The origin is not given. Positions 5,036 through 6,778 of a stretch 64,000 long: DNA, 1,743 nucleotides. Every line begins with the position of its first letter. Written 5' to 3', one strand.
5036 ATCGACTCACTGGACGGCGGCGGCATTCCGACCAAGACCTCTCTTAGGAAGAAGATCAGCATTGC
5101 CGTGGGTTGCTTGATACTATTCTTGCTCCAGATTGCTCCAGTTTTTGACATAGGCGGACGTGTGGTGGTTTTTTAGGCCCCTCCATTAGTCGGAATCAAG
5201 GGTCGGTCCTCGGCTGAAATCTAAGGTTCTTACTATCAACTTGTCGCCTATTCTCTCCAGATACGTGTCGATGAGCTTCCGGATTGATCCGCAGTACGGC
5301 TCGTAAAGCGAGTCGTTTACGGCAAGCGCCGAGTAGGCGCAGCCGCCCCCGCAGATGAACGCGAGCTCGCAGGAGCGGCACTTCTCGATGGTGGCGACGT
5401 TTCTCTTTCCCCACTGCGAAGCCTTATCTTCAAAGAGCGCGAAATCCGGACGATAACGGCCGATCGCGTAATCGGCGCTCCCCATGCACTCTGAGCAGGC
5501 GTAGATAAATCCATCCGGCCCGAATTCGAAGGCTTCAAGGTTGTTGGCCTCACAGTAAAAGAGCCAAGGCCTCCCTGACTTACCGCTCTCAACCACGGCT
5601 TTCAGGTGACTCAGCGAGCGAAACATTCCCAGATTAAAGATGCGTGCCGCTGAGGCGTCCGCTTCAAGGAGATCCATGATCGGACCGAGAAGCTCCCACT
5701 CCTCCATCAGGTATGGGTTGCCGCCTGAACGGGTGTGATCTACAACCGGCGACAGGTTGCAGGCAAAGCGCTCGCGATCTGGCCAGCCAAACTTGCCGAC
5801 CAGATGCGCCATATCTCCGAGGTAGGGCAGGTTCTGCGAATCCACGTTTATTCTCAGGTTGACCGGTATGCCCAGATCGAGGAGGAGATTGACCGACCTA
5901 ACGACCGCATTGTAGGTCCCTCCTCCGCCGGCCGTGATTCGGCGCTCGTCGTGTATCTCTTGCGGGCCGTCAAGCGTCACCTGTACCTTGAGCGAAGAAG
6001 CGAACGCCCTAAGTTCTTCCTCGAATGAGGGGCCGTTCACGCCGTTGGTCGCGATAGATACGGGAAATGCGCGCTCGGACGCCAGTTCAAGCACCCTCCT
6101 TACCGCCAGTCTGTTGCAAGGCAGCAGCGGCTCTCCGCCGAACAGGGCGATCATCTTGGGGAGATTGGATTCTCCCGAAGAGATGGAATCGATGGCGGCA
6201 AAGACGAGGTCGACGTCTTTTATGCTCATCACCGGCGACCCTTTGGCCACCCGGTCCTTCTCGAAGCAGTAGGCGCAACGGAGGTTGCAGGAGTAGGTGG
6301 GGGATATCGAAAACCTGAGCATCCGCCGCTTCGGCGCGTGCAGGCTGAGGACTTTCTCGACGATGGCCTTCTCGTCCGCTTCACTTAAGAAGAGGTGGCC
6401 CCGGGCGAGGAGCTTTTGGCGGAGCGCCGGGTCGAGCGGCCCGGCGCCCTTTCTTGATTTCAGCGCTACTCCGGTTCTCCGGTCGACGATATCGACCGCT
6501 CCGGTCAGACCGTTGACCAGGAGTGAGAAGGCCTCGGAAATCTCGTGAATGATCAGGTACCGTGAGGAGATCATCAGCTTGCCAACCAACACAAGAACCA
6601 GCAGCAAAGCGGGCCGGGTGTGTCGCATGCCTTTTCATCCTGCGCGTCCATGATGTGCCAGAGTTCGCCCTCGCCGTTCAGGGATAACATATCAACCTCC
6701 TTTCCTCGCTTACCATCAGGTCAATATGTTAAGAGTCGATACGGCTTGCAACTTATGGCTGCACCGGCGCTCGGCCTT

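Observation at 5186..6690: Unannotated 38-aa Cys/Trp-rich ORF translationally coupled to a radical SAM/SPASM enzyme: candidate new RiPP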

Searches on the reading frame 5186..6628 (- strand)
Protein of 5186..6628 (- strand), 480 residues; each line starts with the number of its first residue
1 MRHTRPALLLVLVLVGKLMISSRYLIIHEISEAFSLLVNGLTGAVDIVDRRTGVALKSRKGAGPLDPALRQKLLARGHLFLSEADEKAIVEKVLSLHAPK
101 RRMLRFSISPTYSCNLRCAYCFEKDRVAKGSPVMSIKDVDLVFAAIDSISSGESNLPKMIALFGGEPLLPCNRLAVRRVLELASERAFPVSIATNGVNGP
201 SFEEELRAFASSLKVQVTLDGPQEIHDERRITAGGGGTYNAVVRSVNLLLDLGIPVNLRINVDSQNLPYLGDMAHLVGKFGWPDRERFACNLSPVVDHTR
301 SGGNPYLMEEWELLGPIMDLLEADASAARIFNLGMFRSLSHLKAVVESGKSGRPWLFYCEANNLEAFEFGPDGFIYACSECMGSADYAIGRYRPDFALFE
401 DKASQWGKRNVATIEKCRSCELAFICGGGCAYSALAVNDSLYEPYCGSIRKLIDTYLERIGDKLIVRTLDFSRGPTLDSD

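Call 5: search_protein_families(library=ncbifam, proteins=[window:5186-6628:-], max_evalue=1)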
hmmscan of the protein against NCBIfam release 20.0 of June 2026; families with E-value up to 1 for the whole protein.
window:5186-6628:- (480 aa): 79 families (the best 25 are shown)
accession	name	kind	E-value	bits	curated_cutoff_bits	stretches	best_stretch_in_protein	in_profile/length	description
NF038107.1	rSAM_NF038107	equivalog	2.7e-34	118.7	600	1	21-459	3-429/444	Cys-every-fifth radical SAM/SPASM peptide maturase CefB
TIGR04463.1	rSAM_vs_C_rich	equivalog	2.2e-31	109.1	525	2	63-296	42-274/438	TIGR04463 family radical SAM/SPASM RiPP maturase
NF040899.1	ryptide_rSAM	equivalog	1.3e-28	99.9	600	1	21-434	23-428/464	radical SAM/SPASM ryptide class RiPP maturase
NF047865.1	rSAM_PapB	equivalog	4.3e-28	98.5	340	1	111-444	10-330/330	PapB family radical SAM/SPASM ranthipeptide maturase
TIGR04280.1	geopep_mat_rSAM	hypoth_equivalog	2.4e-27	96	400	2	19-282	1-262/428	geopeptide radical SAM maturase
TIGR04064.1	rSAM_nif11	equivalog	1.3e-26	93.3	518.7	2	72-251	51-226/459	nif11-like peptide radical SAM maturase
TIGR04334.1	rSAM_Clo7bot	equivalog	4.4e-26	91.5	600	2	102-277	88-262/440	radical SAM/SPASM domain Clo7bot peptide maturase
NF041298.1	rSAM_mat_DynA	equivalog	1.1e-23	83.9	450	2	108-273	5-170/356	dynobactin maturation radical SAM/SPASM protein DynA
TIGR03974.1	rSAM_six_Cys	equivalog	2.6e-22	79.3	425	1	73-445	69-431/451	thioether cross-link-forming SCIFF peptide maturase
TIGR03906.1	quino_hemo_SAM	equivalog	1.5e-21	76.6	453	1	111-460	101-447/467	quinohemoprotein amine dehydrogenase maturation protein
NF041707.1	rSAM_YhhB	equivalog_domain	1e-20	74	445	2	114-250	12-153/369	cyclophane-forming radical SAM/SPASM peptide maturase YhhB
NF052473.1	rSAM_FlmE_OhkG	exception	6.3e-20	71.3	500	2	22-285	4-285/481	FlmE/OhkG family radical SAM/SPASM peptide maturase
TIGR04083.1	rSAM_pep_methan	hypoth_equivalog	1.5e-19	70.1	300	1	108-465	4-348/376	TIGR04083 family peptide-modifying radical SAM enzyme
TIGR03942.1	sulfatase_rSAM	equivalog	2.2e-19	69.8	349.45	2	111-268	8-167/363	anaerobic sulfatase maturase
TIGR04163.1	rSAM_cobopep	equivalog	3.3e-19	68.9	375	2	108-277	68-235/428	peptide-modifying radical SAM enzyme CbpB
TIGR04085.1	rSAM_more_4Fe4S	domain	5e-13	49.3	27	1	359-446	1-93/93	SPASM domain-containing protein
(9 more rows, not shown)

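Call 6: search_protein_families(library=pfam, proteins=[window:5186-6628:-], max_evalue=1)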
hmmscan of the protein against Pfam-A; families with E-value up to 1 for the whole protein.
window:5186-6628:- (480 aa): 2 families
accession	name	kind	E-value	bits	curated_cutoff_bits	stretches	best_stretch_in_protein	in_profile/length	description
PF04055.27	Radical_SAM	-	1.2e-13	52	29.5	1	108-260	1-148/166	Radical SAM superfamily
PF13353.11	Fer4_12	-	0.00023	21.9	22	1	113-229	14-122/137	4Fe-4S single cluster domain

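Call 8: find_homologous_proteins(query=window:5186-6574:-)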
Query window:5186-6574:- (462 aa): 1106 proteins with E <= 0.001 among 8000 candidates; the best 120 are listed.
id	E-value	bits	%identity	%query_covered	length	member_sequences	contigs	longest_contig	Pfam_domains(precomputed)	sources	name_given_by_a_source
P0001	0.0e+0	1052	100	100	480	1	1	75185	PF04055.28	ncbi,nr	ncbi:MAG: radical SAM protein [Actinobacteria bacterium]|nr:radical SAM protein [Actinomycetota bact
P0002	1.7e-207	708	69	96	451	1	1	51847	PF04055.28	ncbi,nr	ncbi:MAG: radical SAM protein [Actinobacteria bacterium]|nr:radical SAM protein [Actinomycetota bact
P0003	1.9e-187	642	61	98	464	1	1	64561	PF04055.28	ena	-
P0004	4.4e-184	631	63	97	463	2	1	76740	PF04055.28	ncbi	-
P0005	8.7e-171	587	57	97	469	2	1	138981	PF04055.28,PF13353.12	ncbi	ncbi:MAG: radical SAM protein [Candidatus Aquicultorales bacterium]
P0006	1.0e-115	405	42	97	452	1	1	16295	PF04055.28,PF13353.12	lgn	-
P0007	4.0e-115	403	44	97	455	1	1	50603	PF04055.28,PF13353.12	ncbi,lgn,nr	ncbi:MAG: SPASM domain-containing protein [Firmicutes bacterium]|nr:SPASM domain-containing protein 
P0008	5.3e-112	393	40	97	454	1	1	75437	PF04055.28,PF13353.12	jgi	-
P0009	2.3e-111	391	42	96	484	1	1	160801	PF04055.28,PF13353.12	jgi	-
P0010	5.3e-111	390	43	97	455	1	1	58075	PF04055.28,PF13353.12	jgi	-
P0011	1.6e-110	388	43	97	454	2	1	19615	PF04055.28,PF13353.12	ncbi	ncbi:MAG: radical SAM protein [Candidatus Aquicultor sp.]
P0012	4.6e-110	387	41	97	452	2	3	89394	PF04055.28,PF13353.12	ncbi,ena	-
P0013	5.5e-110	386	42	97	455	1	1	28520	PF04055.28,PF13353.12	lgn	-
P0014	6.2e-110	386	42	97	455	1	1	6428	PF04055.28,PF13353.12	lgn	-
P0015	6.8e-110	386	40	97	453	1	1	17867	PF04055.28,PF13353.12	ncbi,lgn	-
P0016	7.2e-110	386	40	97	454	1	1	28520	PF04055.28,PF13353.12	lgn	-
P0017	1.5e-109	385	43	94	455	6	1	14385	PF04055.28,PF13353.12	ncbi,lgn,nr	ncbi:MAG: radical SAM protein [Candidatus Aquicultor sp.]|nr:radical SAM protein [Candidatus Aquicul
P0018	1.9e-109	385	43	96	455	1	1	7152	PF04055.28,PF13353.12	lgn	-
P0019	2.1e-109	384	40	97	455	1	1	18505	PF04055.28,PF13353.12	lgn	-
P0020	4.5e-109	383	42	97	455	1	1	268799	PF04055.28,PF13353.12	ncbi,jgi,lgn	ncbi:MAG TPA: radical SAM protein [Candidatus Aquicultor sp.]|jgi:uncharacterized protein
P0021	4.8e-109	383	40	97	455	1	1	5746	PF04055.28,PF13353.12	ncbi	-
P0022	6.4e-109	383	40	97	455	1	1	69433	PF04055.28,PF13353.12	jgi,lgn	jgi:uncharacterized protein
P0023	5.4e-108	380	40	97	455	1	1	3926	PF04055.28,PF13353.12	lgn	-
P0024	6.8e-107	376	40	97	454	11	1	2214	PF04055.28,PF13353.12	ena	-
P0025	3.7e-106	374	40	97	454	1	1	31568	PF04055.28,PF13353.12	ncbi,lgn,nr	ncbi:MAG: 4Fe-4S cluster-binding domain-containing protein [Actinobacteria bacterium]|nr:4Fe-4S clus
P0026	7.3e-106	373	40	97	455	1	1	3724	PF04055.28,PF13353.12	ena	-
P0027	4.6e-105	370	39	97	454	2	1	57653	PF04055.28,PF13353.12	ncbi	ncbi:MAG: radical SAM protein [Actinomycetota bacterium]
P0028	1.7e-104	368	39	97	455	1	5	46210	PF04055.28,PF13353.12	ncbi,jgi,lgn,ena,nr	ncbi:MAG: radical SAM protein [Actinobacteria bacterium]|nr:radical SAM protein [Actinomycetota bact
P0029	2.5e-104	368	41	97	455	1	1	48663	PF04055.28,PF13353.12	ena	-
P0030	1.4e-102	362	41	96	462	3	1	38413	PF04055.28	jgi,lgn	jgi:uncharacterized protein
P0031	3.0e-101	357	39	94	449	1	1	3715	PF04055.28,PF13353.12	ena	-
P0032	3.6e-101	357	40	97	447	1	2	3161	PF04055.28,PF13353.12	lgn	-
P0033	7.8e-101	356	38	97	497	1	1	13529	PF04055.28,PF13353.12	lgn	-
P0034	9.0e-101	356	39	95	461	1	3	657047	PF04055.28,PF13353.12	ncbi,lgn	-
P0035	2.1e-98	348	40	94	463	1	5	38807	PF04055.28,PF13353.12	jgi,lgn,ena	jgi:uncharacterized protein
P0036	6.8e-97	343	38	98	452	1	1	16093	PF04055.28,PF13353.12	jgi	-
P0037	3.6e-96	341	39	97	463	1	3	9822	PF04055.28,PF13353.12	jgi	jgi:uncharacterized protein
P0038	1.6e-95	339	37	98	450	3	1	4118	PF04055.28,PF13353.12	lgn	-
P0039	7.4e-94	333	36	97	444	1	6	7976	PF04055.28,PF13353.12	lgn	-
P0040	2.3e-93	331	40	97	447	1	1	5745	PF04055.28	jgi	jgi:uncharacterized protein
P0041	3.4e-93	331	37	100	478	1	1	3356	PF04055.28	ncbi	-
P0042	5.5e-92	327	37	95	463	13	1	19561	PF04055.28,PF13353.12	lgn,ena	-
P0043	4.1e-91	324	38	97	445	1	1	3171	PF04055.28,PF13353.12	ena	-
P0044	4.4e-91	324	36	97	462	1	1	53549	PF04055.28,PF13353.12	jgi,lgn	-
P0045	4.9e-89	317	37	95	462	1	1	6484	PF04055.28,PF13353.12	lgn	-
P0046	1.2e-88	316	36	97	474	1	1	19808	PF04055.28,PF13353.12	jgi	jgi:uncharacterized protein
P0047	3.0e-88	315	38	95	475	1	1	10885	PF04055.28,PF13353.12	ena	-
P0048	5.2e-88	314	35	98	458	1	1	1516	PF04055.28,PF13353.12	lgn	-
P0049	2.2e-87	312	36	97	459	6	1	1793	PF04055.28,PF13353.12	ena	-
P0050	1.3e-86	309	35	97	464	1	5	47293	PF04055.28,PF13353.12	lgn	-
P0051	2.2e-86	309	35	97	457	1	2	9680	PF04055.28,PF13353.12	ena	-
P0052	6.9e-86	307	36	97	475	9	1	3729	PF04055.28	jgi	jgi:uncharacterized protein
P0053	8.4e-86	307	37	96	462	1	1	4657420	PF04055.28,PF13353.12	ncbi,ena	-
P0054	1.2e-85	306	34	98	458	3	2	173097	PF04055.28,PF13353.12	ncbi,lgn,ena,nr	ncbi:GTP 3',8-cyclase [subsurface metagenome]|nr:4Fe-4S cluster-binding domain-containing protein [C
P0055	1.4e-85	306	35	97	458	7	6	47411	PF04055.28,PF13353.12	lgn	-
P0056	1.9e-85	305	37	97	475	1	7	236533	PF04055.28,PF13353.12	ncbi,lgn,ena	ncbi:MAG: radical SAM protein [Candidatus Sulfotelmatobacter sp.]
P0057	5.2e-85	304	34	100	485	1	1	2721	PF04055.28,PF13353.12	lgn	-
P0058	5.8e-85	304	36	98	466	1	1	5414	PF04055.28,PF13353.12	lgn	-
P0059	7.7e-85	303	35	98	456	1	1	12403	PF04055.28,PF13353.12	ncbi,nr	ncbi:radical SAM protein [bacterium]|nr:radical SAM protein [bacterium]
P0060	2.5e-84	302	35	98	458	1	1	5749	PF04055.28,PF13353.12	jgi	-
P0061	3.0e-84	301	34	98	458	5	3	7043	PF04055.28,PF13353.12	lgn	-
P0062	4.2e-84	301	34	98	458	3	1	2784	PF04055.28,PF13353.12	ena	-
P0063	5.0e-84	301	37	96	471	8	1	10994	PF04055.28,PF13353.12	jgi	-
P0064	5.5e-84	301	35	95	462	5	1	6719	PF04055.28,PF13353.12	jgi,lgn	jgi:uncharacterized protein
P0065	7.4e-84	300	34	98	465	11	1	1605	PF04055.28,PF13353.12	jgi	-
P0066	7.5e-84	300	36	97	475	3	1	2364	PF04055.28,PF13353.12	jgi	jgi:uncharacterized protein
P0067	1.3e-83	299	38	95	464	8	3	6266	PF04055.28,PF13353.12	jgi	jgi:uncharacterized protein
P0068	3.5e-83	298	34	97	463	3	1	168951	PF04055.28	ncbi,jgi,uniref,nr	ncbi:radical SAM/SPASM domain-containing protein [Paenibacillus sp.]|jgi:uncharacterized protein|uni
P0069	5.5e-83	297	36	97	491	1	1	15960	PF04055.28,PF13353.12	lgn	-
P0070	8.6e-83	297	36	95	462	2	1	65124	PF04055.28,PF13353.12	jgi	-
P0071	1.4e-82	296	34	98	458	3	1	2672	PF04055.28,PF13353.12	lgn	-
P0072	1.4e-82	296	34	98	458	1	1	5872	PF04055.28,PF13353.12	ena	-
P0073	1.6e-82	296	38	95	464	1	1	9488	PF04055.28,PF13353.12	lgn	-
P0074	3.0e-82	295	33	98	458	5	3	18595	PF04055.28,PF13353.12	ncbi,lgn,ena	-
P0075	5.1e-82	294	37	97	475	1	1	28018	PF04055.28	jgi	jgi:uncharacterized protein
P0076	1.1e-81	293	34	98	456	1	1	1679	PF04055.28,PF13353.12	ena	-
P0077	1.2e-81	293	34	98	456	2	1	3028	PF04055.28,PF13353.12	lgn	-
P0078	2.1e-81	292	35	97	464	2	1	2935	PF04055.28,PF13353.12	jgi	-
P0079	2.5e-81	292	36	92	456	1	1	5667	PF04055.28,PF13353.12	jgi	jgi:uncharacterized protein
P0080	5.6e-81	291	33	98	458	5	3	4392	PF04055.28,PF13353.12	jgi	-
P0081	1.0e-80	290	33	96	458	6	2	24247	PF04055.28,PF13353.12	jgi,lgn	-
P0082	2.0e-80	289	35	97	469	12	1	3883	PF04055.28,PF13353.12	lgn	-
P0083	9.4e-80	287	36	96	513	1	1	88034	PF04055.28,PF13353.12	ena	-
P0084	1.5e-79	286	33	98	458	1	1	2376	PF04055.28,PF13353.12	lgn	-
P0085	5.1e-79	284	35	95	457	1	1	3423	PF04055.28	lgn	-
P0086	6.4e-79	284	32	98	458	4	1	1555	PF04055.28,PF13353.12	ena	-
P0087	7.3e-79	284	35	97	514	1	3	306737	PF04055.28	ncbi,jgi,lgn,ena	jgi:uncharacterized protein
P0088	9.6e-79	283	32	97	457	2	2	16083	PF04055.28,PF13353.12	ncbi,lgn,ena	-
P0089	1.9e-78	282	35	97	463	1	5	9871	PF04055.28,PF13353.12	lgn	-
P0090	2.0e-78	282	39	78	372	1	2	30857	PF04055.28,PF13353.12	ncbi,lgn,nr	ncbi:MAG: radical SAM protein [Armatimonadota bacterium]|nr:radical SAM protein [Armatimonadota bact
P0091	2.5e-78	282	32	98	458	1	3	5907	PF04055.28,PF13353.12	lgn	-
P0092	4.3e-78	281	35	97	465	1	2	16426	PF04055.28,PF13353.12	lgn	-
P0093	4.8e-78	281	35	96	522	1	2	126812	PF04055.28,PF13353.12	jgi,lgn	-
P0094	5.5e-78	281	33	98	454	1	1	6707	PF04055.28,PF13353.12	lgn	-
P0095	5.7e-78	281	33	98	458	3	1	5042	PF04055.28,PF13353.12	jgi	-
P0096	1.6e-76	276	36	95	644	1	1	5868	PF04055.28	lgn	-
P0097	4.2e-76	275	36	94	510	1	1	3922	PF04055.28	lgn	-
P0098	7.3e-76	274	35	96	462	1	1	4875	PF04055.28,PF13353.12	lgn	-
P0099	7.6e-76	274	34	94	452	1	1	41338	PF04055.28,PF13353.12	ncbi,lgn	-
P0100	1.8e-75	273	34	97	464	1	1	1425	PF04055.28,PF13353.12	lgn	-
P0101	4.8e-74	268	33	95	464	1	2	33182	PF04055.28,PF13353.12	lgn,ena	-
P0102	8.8e-74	267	34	95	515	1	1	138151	PF04055.28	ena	-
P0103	1.9e-73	266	32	94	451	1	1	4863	PF04055.28,PF13353.12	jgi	-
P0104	3.2e-73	265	33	96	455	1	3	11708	PF04055.28,PF13353.12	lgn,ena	-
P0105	9.7e-73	264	35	95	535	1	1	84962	PF04055.28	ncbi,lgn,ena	-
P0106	1.1e-72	263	33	95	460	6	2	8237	PF04055.28,PF13353.12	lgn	-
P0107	2.1e-72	262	34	97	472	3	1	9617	PF04055.28,PF13353.12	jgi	jgi:uncharacterized protein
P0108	2.2e-72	262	34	96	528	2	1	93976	PF04055.28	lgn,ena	-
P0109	2.5e-72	262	34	97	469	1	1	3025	PF04055.28,PF13353.12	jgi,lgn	jgi:radical SAM additional 4Fe4S-binding domain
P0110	9.4e-72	260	32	95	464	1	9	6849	PF04055.28,PF13353.12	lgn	-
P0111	8.6e-71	257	33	95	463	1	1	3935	PF04055.28,PF13353.12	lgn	-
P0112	2.4e-70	256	38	79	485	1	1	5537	PF04055.28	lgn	-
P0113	3.6e-70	255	36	89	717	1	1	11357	PF04055.28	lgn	-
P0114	4.1e-70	255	32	95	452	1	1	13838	PF04055.28,PF13353.12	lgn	-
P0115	4.1e-70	255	35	89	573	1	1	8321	PF04055.28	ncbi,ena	-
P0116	1.5e-68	250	33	97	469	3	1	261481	PF04055.28,PF13353.12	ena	-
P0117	1.1e-67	247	33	97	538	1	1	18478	PF04055.28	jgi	jgi:uncharacterized protein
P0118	4.7e-67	245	33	91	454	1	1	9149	PF04055.28,PF13353.12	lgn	-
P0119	2.2e-65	239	32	97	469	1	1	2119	PF04055.28,PF13353.12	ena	-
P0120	6.9e-65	238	31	96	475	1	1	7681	PF04055.28,PF13353.12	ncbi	-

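Call 9: find_encoding_contigs(protein=P0002, flank=4000, max_places=2)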
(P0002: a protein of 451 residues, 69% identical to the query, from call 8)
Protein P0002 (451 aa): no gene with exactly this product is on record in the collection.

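Call 10: find_encoding_contigs(protein=P0003, flank=4000, max_places=2)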
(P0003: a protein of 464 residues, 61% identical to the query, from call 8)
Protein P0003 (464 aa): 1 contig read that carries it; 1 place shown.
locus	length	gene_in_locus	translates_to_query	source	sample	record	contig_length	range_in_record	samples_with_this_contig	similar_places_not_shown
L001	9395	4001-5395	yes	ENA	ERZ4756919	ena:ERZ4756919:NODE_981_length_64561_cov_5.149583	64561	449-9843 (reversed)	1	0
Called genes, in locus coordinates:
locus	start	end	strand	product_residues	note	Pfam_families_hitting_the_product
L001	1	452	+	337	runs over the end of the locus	PF00814:TsaD, PF02543:Carbam_trans_N (faint), PF22521:HypF_C_2 (weak)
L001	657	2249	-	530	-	PF00989:PAS (weak), PF08448:PAS_4, PF13426:PAS_9, PF01590:GAF, PF13185:GAF_2, PF13492:GAF_3 (weak), PF07228:SpoIIE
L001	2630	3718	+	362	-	PF05569:Peptidase_M56, PF01435:Peptidase_M48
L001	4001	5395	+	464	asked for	PF04055:Radical_SAM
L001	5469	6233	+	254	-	PF03309:Pan_kinase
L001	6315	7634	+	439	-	PF00089:Trypsin, PF13365:Trypsin_2, PF17820:PDZ_6 (faint), PF13180:PDZ_2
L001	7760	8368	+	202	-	-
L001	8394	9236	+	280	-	-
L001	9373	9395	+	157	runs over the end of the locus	?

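Call 11: find_encoding_contigs(protein=P0004, flank=4000, max_places=2)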
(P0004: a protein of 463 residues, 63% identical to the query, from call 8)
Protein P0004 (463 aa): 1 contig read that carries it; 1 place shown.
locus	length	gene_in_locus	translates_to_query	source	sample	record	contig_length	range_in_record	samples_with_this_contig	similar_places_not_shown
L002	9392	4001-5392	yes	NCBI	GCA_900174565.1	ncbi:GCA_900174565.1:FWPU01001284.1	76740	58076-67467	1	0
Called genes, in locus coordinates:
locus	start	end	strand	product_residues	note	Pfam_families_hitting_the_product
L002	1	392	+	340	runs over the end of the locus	PF00814:TsaD, PF02543:Carbam_trans_N (weak), PF22521:HypF_C_2 (weak)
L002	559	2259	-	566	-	PF00989:PAS, PF13188:PAS_8 (faint), PF08448:PAS_4, PF13426:PAS_9, PF01590:GAF, PF13185:GAF_2, PF07228:SpoIIE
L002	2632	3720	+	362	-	PF05569:Peptidase_M56, PF01435:Peptidase_M48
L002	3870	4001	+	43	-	-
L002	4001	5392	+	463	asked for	PF04055:Radical_SAM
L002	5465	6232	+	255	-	PF03309:Pan_kinase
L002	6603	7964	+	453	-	PF00089:Trypsin, PF13365:Trypsin_2, PF17820:PDZ_6 (faint), PF13180:PDZ_2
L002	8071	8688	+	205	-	-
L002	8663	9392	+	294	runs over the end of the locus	-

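Call 12: find_encoding_contigs(protein=P0005, flank=4000, max_places=2)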
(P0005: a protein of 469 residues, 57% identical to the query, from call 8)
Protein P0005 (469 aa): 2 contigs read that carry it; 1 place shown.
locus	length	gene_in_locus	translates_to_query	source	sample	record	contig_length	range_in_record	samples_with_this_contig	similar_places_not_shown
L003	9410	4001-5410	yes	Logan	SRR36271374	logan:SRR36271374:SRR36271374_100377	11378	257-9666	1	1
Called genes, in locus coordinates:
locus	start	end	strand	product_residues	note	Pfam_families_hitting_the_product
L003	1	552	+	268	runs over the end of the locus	?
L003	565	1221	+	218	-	PF01813:ATP-synt_D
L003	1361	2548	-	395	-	PF09314:DUF1972 (faint), PF20706:GT4-conflict (faint), PF13439:Glyco_transf_4, PF13579:Glyco_trans_4_4, PF00534:Glycos_transf_1, PF13692:Glyco_trans_1_4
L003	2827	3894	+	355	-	PF05569:Peptidase_M56, PF01435:Peptidase_M48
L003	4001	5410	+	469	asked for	PF13353:Fer4_12 (faint), PF04055:Radical_SAM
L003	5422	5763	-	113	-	-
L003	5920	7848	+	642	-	PF13196:DUF4012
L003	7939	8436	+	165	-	-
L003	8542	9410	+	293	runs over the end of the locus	PF04203:Sortase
